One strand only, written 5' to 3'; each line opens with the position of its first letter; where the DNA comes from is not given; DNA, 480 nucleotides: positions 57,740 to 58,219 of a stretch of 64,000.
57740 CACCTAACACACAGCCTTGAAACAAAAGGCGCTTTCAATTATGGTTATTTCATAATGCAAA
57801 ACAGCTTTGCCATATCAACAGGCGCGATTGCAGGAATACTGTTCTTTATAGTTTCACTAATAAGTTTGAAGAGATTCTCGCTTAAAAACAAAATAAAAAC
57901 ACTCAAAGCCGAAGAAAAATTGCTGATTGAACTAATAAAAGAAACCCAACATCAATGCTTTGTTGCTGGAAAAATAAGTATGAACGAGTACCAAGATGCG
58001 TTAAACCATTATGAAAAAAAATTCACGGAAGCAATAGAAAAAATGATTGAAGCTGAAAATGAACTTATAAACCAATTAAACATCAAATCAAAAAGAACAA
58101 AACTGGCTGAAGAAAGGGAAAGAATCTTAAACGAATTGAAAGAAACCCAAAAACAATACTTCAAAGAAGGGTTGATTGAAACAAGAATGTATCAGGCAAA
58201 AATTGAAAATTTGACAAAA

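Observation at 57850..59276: Shared cytoplasmic 'KETQxQ-YFxxG-I-x4-YxxK...EI' module and stalk in the giant protein and its downstream partner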

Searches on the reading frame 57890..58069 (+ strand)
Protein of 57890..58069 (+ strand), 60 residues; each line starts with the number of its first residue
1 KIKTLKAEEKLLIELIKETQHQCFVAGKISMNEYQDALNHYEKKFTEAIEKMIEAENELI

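Call 21: search_solved_structures(query=A3, max_evalue=10)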
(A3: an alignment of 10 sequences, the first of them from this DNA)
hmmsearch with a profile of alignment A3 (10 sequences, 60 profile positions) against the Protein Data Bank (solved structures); distinct sequences matched with E-value up to 10: 6.
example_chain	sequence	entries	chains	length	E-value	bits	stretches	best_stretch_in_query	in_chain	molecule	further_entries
9rgy_A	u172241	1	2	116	0.38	13.6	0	36-58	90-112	sc-apCC3-CW-0NTT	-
8yo8_A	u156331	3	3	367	1.4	11.8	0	35-50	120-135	Ferroptosis suppressor protein 1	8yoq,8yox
8jsc_C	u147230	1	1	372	1.5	11.7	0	35-50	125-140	Ferroptosis suppressor protein 1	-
8wik_A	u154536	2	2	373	1.5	11.7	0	35-50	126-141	Ferroptosis suppressor protein 1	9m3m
1uix_A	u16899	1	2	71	2.2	11.2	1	4-22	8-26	Rho-associated kinase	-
8btn_B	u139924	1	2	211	2.6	10.9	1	5-43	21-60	TIR domain-containing protein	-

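Call 28: search_protein_representatives(alignment_id=A3)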
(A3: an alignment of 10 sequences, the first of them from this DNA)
Query: 10 sequences, 60 profile positions. Proteins with E-value up to 0.001 (for the whole library): 1069; up to 1e-10: 323; up to 1e-30: 7. The best 150 are listed.
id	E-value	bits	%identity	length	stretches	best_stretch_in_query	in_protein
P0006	2.3e-44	164.9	-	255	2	1-60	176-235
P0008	1.2e-32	127.4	-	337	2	2-58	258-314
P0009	2.2e-32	126.5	-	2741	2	2-59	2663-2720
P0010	3.6e-32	125.8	-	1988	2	1-60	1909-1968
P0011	7.0e-32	124.9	-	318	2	1-59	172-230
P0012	1.1e-31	124.2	-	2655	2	3-59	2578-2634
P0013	2.0e-31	123.5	-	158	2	2-58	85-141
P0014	1.2e-30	120.9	-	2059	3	1-59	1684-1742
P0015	2.0e-30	120.2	-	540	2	2-56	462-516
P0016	2.5e-30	120.0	-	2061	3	1-58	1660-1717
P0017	1.9e-29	117.1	-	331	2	4-60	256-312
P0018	3.5e-29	116.3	-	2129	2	3-57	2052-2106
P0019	8.8e-29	115.0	-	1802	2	1-58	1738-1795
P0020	8.9e-29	115.0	-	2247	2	3-59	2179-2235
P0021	1.4e-28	114.4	-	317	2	2-60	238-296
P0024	2.9e-28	113.3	-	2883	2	1-57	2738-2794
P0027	2.5e-27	110.3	-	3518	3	1-57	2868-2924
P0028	4.1e-27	109.6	-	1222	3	1-56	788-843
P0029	2.0e-26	107.5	-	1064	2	1-59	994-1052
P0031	2.4e-26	107.2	-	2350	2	1-59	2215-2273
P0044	5.2e-25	102.9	-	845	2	1-58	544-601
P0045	7.1e-25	102.5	-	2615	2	3-59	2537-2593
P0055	4.0e-24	100.1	-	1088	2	1-58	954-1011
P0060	1.6e-23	98.1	-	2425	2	3-59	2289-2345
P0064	2.7e-23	97.4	-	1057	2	2-58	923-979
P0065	2.7e-23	97.4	-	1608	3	1-58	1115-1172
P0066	3.9e-23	96.9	-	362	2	3-58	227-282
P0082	2.4e-22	94.4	-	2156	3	3-60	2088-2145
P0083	2.5e-22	94.3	-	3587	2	1-59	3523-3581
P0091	5.1e-22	93.3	-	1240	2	4-59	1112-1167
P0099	1.7e-21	91.6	-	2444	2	3-59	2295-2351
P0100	1.7e-21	91.6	-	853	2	3-58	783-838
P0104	2.8e-21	91.0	-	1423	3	1-57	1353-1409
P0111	3.8e-21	90.6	-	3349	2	3-59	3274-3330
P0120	1.6e-20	88.6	-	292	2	4-59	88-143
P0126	2.4e-20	88.0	-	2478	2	3-59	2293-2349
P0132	5.4e-20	86.8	-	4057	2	3-54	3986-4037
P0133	5.9e-20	86.7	-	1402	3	1-52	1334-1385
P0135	6.5e-20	86.6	-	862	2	1-59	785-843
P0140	8.9e-20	86.2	-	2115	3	3-59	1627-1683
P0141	1.0e-19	85.9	-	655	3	1-56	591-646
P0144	1.4e-19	85.5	-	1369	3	1-55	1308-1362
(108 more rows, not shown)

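Call 59: list_cluster_members(proteins=[P0009, P0010, P0014, P0019, P0027, P0029, P0044, P0083, P0132, P0065])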
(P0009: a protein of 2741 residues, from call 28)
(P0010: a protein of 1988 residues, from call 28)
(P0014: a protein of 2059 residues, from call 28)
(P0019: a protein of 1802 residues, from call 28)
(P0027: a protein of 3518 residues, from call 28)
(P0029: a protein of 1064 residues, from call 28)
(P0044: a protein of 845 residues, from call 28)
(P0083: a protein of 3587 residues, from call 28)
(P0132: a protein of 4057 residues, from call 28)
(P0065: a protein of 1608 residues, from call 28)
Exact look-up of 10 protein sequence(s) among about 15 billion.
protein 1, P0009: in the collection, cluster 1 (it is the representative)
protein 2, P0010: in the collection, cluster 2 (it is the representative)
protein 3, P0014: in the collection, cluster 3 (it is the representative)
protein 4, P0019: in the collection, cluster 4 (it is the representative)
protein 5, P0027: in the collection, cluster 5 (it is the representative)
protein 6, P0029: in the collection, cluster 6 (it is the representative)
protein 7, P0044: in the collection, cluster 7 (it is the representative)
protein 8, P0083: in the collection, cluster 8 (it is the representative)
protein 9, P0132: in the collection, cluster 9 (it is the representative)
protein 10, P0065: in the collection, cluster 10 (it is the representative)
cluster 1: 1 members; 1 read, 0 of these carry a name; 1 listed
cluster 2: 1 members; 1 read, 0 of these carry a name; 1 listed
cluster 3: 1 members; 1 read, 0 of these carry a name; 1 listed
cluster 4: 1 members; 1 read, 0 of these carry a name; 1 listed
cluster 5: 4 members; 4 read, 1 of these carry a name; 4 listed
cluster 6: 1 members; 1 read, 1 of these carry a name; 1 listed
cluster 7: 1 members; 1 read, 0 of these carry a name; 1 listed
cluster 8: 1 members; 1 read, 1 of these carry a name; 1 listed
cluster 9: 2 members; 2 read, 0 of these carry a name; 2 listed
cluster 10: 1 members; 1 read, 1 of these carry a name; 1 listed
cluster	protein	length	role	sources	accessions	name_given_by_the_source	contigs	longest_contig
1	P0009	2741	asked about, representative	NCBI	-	-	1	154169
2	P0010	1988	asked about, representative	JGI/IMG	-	-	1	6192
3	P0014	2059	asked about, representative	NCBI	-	-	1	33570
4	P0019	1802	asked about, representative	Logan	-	-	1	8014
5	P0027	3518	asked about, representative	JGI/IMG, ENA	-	-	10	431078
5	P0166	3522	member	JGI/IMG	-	hypothetical protein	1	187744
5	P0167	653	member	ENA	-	-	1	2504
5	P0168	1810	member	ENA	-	-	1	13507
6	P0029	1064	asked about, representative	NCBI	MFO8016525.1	MAG: hypothetical protein R6U32_05460, partial [Candidatus Woesearchaeota archaeon]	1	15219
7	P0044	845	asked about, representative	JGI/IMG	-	-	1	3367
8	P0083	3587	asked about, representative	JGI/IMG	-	hypothetical protein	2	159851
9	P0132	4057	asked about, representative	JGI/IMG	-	-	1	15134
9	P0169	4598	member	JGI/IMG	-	-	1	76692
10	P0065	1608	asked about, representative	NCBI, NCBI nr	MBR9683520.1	hypothetical protein GOV03_03180, partial [Candidatus Woesearchaeota archaeon] | hypothetical protein [Candidatus Woesearchaeota archaeon]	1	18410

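Call 67: search_protein_families(library=pfam, proteins=[P0019, P0029, P0055, P0064, P0091, P0100, P0135], max_evalue=0.0001)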
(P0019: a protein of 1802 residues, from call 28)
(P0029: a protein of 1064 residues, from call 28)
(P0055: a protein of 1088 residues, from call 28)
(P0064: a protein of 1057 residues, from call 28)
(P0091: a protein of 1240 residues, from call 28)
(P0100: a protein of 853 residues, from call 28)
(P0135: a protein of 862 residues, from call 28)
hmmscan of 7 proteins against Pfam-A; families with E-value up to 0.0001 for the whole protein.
P0019 (1802 aa): 2 families
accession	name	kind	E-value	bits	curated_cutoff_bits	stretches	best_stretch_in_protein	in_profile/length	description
PF19077.6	Big_13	-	9.3e-13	49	27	2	739-797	43-102/102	Bacterial Ig-like domain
PF13385.13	Laminin_G_3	-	7.3e-11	42.9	27.6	1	346-440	51-150/151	Concanavalin A-like lectin/glucanases superfamily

P0029 (1064 aa): 1 family
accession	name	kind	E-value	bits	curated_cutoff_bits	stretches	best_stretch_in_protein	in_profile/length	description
PF19077.6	Big_13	-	2.4e-07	31.6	27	0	160-232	27-94/102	Bacterial Ig-like domain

P0055 (1088 aa): 1 family
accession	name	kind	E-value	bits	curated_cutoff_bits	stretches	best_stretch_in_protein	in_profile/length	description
PF10633.15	NPCBM_assoc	-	4.7e-08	33.6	24.4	0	554-620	9-73/78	NPCBM-associated, NEW3 domain of alpha-galactosidase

P0064 (1057 aa): 1 family
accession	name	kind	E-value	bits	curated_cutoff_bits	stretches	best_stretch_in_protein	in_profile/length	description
PF13385.13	Laminin_G_3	-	8e-22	78.4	27.6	1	61-189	13-150/151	Concanavalin A-like lectin/glucanases superfamily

P0091 (1240 aa): 0 families

P0100 (853 aa): 0 families

P0135 (862 aa): 0 families

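Call 74: list_cluster_members(proteins=[P0016, P0028, P0082, P0104, P0133, P0140, P0141, P0144, P0120, P0066])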
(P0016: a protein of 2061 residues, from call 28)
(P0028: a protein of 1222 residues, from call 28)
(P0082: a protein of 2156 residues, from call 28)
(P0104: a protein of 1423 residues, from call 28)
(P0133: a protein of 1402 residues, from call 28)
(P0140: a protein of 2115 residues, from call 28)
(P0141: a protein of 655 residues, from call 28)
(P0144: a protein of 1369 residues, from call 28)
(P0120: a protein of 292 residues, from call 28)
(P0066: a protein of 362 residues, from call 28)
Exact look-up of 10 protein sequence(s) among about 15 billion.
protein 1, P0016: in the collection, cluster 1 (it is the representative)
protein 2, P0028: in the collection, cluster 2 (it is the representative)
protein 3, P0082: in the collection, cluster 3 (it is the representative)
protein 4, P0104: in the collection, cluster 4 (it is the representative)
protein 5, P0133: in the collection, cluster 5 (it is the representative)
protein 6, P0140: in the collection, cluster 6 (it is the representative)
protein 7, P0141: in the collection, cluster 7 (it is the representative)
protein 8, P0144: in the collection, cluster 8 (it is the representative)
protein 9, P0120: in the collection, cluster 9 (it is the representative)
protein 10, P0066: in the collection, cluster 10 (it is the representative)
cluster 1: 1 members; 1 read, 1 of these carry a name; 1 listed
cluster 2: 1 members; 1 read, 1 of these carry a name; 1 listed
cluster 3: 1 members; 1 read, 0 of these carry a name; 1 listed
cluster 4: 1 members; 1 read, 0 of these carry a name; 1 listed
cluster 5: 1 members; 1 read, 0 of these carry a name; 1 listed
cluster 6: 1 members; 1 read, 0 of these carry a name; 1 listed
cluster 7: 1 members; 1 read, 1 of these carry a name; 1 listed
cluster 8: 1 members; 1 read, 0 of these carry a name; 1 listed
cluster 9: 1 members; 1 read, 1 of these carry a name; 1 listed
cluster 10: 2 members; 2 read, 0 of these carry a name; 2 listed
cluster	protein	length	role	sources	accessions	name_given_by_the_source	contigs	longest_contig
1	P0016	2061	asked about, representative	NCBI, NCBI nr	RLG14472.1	MAG: hypothetical protein DRN66_01930 [Candidatus Nanohalarchaeota archaeon] | MAG: hypothetical protein DRN66_01930 [Candidatus Nanohaloarchaeota archaeon]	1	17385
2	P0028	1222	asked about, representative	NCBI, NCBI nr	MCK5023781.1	MAG: hypothetical protein KAS04_06400, partial [Candidatus Aenigmarchaeota archaeon] | hypothetical protein [Candidatus Aenigmarchaeota archaeon]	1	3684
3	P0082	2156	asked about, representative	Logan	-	-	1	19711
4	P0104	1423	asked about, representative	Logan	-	-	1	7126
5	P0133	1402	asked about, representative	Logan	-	-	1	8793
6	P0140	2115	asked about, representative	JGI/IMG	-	-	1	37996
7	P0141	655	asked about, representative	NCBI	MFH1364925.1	MAG: hypothetical protein ABIH52_04730, partial [Candidatus Aenigmatarchaeota archaeon]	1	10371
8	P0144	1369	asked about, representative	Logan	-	-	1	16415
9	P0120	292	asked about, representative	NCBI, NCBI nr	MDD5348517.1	MAG: hypothetical protein PHT59_07880, partial [Candidatus Omnitrophica bacterium] | hypothetical protein [Candidatus Omnitrophota bacterium]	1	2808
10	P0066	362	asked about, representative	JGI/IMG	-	-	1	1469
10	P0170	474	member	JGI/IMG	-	-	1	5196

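Call 99: list_cluster_members(proteins=[P0012, P0018, P0020, P0024, P0031, P0045, P0060, P0099, P0111, P0126])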
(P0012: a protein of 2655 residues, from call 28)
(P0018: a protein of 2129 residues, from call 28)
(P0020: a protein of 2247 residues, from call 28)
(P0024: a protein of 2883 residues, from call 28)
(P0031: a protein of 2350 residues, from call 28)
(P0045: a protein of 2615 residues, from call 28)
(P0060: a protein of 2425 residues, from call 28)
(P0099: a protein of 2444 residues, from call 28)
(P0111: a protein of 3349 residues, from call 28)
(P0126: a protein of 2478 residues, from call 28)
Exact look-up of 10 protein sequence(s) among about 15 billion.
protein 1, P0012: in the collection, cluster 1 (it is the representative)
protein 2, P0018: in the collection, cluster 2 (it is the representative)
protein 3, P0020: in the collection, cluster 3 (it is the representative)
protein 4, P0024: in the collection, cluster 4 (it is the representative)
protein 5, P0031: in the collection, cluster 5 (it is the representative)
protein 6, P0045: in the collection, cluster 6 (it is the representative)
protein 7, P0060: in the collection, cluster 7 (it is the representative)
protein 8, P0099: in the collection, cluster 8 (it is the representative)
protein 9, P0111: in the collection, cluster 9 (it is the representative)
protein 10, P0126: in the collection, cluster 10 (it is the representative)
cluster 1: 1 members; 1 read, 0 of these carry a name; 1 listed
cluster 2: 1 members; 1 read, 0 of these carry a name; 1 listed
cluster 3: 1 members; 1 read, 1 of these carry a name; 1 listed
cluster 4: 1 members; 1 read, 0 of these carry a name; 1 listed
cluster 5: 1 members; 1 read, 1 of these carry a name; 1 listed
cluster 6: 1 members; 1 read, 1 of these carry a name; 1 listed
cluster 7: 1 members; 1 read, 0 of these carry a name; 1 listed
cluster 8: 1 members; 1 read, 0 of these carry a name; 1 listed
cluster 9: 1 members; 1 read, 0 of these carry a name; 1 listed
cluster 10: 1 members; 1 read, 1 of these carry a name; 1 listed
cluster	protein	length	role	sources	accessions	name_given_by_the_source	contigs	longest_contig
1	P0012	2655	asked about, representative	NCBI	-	-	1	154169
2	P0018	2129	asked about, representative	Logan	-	-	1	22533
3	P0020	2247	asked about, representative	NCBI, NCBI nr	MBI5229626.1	LamG domain-containing protein [Candidatus Micrarchaeota archaeon]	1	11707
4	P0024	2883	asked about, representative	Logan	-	-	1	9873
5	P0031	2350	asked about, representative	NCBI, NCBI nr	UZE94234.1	MAG: VCBS repeat-containing protein [Candidatus Pacearchaeota archaeon]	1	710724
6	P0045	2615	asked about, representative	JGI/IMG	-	hypothetical protein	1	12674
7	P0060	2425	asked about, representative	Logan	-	-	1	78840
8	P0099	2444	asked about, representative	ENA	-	-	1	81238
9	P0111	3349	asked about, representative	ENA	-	-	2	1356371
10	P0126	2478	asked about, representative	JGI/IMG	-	hypothetical protein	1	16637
